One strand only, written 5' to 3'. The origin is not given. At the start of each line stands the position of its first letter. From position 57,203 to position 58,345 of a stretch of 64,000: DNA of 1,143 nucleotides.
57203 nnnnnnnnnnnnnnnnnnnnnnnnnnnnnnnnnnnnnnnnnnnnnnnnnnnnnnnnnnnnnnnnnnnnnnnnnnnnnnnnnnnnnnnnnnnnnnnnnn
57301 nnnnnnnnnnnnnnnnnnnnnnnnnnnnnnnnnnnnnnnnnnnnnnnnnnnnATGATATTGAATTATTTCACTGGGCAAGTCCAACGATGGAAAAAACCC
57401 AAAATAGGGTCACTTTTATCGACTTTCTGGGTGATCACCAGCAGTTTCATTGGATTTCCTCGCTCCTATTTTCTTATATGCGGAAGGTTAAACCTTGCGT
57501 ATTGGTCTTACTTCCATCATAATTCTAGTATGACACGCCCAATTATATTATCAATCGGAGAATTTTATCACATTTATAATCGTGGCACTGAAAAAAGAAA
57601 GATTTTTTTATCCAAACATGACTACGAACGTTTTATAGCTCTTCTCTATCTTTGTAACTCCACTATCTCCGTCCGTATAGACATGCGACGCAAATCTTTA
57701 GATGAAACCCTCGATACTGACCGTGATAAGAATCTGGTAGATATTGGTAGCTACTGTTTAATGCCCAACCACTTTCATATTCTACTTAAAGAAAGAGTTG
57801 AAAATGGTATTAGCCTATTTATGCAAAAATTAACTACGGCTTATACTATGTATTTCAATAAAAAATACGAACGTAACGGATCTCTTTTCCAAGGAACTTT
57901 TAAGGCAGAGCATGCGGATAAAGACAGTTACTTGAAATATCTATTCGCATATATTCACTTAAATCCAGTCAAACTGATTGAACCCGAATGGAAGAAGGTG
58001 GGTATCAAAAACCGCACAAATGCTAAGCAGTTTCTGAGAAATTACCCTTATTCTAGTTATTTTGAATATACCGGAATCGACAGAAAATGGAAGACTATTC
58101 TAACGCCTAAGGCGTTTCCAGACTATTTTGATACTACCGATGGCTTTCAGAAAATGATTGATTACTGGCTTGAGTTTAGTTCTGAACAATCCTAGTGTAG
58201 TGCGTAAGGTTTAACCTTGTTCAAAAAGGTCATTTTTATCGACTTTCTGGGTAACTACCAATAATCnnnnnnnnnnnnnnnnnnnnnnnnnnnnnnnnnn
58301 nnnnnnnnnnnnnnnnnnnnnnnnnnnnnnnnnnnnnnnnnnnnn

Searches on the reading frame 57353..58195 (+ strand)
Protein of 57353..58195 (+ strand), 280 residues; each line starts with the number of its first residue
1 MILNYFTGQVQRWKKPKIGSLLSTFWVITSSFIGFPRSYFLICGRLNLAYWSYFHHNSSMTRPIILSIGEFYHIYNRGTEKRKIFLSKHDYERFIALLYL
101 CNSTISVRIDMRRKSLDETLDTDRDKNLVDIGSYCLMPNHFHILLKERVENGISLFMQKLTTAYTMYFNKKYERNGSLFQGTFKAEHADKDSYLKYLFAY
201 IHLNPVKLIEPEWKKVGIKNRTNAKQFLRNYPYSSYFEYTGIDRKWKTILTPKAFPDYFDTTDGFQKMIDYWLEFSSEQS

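Call 3: search_protein_families(library=pfam, proteins=[window:57353-58195:+], max_evalue=0.1)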
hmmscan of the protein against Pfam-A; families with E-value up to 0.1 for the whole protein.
window:57353-58195:+ (280 aa): 1 family
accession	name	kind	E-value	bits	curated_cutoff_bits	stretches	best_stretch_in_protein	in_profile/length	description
PF01797.21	Y1_Tnp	-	3.9e-10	40.4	23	1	112-202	24-119/121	Transposase IS200 like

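Call 4: search_protein_families(library=ncbifam, proteins=[window:57353-58195:+], max_evalue=0.1)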
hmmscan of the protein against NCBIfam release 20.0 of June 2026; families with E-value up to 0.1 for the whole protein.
window:57353-58195:+ (280 aa): 1 family
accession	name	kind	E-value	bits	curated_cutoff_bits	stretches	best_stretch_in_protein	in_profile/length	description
NF047646.1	REP_Tyr_transpos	equivalog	1.6e-10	41.1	80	1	114-207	32-133/146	REP-associated tyrosine transposase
